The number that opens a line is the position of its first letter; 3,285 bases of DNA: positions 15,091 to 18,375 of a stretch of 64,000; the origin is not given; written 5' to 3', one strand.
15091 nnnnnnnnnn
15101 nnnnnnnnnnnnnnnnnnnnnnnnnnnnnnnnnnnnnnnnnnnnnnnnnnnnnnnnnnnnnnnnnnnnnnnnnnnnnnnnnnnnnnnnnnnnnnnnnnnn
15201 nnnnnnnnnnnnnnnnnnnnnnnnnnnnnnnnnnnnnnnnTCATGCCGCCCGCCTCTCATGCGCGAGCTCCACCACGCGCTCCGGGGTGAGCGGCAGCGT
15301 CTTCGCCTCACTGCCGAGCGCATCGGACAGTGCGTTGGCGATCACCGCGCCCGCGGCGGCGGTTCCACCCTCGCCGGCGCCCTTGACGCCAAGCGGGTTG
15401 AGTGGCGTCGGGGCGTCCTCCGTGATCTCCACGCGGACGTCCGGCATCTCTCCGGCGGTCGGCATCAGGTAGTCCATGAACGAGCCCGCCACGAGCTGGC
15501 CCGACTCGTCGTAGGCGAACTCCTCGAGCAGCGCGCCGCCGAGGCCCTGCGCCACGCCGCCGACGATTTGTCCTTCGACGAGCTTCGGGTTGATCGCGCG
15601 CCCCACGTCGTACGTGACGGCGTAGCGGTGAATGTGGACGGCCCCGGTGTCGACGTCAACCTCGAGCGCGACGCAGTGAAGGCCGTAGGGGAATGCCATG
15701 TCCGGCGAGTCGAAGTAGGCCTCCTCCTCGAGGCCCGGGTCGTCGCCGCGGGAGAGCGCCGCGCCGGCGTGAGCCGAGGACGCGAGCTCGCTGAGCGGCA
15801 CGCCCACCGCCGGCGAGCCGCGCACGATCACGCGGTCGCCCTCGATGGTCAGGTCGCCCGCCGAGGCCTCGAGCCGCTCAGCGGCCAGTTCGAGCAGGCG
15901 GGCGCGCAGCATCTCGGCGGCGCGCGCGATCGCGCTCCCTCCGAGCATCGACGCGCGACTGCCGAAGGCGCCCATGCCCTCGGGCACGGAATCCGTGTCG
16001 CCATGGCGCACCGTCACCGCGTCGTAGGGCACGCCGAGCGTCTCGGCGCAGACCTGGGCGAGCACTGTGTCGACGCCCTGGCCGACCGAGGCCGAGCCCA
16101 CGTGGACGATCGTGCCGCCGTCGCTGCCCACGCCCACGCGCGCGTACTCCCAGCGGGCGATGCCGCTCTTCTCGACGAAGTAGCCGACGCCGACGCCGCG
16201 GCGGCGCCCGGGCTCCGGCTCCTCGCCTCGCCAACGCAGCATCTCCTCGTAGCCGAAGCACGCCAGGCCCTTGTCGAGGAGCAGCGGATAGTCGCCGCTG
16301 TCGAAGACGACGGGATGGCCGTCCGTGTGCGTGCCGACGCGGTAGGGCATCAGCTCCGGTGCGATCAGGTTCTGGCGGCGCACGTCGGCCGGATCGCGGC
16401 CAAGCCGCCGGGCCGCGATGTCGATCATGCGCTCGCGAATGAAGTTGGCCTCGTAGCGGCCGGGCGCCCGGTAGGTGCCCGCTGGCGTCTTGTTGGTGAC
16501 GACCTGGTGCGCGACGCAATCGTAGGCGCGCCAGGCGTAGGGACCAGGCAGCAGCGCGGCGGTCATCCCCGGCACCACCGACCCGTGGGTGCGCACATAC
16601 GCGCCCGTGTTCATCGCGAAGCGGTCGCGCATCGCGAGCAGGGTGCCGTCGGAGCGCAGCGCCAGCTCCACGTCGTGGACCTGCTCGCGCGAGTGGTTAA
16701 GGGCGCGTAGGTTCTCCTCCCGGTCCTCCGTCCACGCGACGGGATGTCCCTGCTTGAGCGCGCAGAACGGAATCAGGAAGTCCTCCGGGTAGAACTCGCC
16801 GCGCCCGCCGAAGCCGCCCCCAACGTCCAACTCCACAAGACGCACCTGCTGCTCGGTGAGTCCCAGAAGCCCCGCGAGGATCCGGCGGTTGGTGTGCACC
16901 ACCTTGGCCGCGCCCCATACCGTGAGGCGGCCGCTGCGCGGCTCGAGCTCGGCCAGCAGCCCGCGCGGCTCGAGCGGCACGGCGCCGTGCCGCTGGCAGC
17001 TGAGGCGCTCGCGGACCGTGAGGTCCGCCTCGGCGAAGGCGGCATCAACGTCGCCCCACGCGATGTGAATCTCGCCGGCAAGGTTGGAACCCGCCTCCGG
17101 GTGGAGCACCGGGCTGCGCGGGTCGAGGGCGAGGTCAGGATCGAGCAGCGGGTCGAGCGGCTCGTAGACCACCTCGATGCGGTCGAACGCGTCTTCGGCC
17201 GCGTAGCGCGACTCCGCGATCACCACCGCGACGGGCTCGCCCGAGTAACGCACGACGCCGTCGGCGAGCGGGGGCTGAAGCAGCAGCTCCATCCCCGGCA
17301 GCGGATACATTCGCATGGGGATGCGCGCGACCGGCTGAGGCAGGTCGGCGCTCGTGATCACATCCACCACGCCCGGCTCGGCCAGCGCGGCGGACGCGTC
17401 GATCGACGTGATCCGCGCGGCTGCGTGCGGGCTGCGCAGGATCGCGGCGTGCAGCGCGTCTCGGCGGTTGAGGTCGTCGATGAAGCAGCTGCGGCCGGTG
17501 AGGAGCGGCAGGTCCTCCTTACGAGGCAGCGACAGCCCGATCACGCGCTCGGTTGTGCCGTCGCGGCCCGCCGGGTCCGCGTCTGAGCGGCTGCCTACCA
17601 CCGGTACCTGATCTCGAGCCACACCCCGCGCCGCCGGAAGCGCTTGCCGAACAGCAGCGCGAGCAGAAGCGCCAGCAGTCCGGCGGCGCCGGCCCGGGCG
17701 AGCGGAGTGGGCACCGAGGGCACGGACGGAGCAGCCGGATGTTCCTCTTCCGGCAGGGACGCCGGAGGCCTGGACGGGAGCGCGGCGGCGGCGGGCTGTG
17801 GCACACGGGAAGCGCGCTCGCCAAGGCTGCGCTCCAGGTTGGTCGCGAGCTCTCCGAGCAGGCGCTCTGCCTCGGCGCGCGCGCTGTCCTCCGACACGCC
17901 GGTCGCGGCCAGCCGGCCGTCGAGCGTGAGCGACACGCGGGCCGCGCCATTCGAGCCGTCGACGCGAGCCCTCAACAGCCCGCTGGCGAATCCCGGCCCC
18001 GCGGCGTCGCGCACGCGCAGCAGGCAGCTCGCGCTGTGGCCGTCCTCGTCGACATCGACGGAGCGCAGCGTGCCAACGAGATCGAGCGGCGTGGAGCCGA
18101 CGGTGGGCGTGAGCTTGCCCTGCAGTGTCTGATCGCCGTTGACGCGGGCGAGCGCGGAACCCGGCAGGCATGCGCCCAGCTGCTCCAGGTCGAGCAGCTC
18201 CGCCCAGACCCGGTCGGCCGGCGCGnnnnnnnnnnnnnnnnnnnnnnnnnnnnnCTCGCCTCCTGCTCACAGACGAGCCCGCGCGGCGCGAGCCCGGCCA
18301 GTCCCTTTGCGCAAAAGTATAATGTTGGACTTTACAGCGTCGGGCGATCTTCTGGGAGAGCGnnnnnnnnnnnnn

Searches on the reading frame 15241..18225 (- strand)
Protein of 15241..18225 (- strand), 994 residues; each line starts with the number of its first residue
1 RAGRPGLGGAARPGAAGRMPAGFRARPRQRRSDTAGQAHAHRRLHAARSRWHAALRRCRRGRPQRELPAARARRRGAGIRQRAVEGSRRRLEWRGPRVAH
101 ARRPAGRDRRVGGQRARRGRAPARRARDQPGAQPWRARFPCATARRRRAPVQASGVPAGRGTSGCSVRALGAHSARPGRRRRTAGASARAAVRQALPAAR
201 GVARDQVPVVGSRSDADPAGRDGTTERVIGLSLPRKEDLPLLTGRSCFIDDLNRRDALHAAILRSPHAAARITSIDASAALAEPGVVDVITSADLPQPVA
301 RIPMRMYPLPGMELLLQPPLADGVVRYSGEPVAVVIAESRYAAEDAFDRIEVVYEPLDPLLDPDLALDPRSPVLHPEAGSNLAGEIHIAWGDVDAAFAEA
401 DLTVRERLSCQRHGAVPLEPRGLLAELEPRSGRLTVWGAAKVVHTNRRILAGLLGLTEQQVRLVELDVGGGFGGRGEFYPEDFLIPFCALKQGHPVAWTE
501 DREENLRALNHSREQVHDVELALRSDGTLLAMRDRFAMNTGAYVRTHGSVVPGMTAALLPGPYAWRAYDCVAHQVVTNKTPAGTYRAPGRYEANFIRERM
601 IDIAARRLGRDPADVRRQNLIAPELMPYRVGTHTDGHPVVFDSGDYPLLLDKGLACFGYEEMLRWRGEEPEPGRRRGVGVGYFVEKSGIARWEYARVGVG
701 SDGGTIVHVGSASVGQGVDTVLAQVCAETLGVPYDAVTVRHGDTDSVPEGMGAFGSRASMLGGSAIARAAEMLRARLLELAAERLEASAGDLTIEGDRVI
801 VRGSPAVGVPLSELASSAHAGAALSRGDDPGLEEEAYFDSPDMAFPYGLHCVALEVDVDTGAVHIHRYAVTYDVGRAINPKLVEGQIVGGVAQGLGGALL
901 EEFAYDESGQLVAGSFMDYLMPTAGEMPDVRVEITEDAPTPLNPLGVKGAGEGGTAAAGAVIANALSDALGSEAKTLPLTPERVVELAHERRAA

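Call 54: search_protein_families(library=pfam, proteins=[window:15241-18225:-], max_evalue=0.0001)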
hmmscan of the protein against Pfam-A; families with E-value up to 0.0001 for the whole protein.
window:15241-18225:- (994 aa): 3 families
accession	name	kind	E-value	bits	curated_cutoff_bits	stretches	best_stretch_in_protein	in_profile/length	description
PF20256.3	MoCoBD_2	-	4.9e-83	279.3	27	1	656-928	5-283/283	Molybdopterin cofactor-binding domain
PF02738.23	MoCoBD_1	-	1.4e-68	231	27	1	374-620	1-244/244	Molybdopterin cofactor-binding domain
PF01315.27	Ald_Xan_dh_C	-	1.7e-26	93.1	31.3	1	243-357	1-109/110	Aldehyde oxidase and xanthine dehydrogenase, a/b hammerhead domain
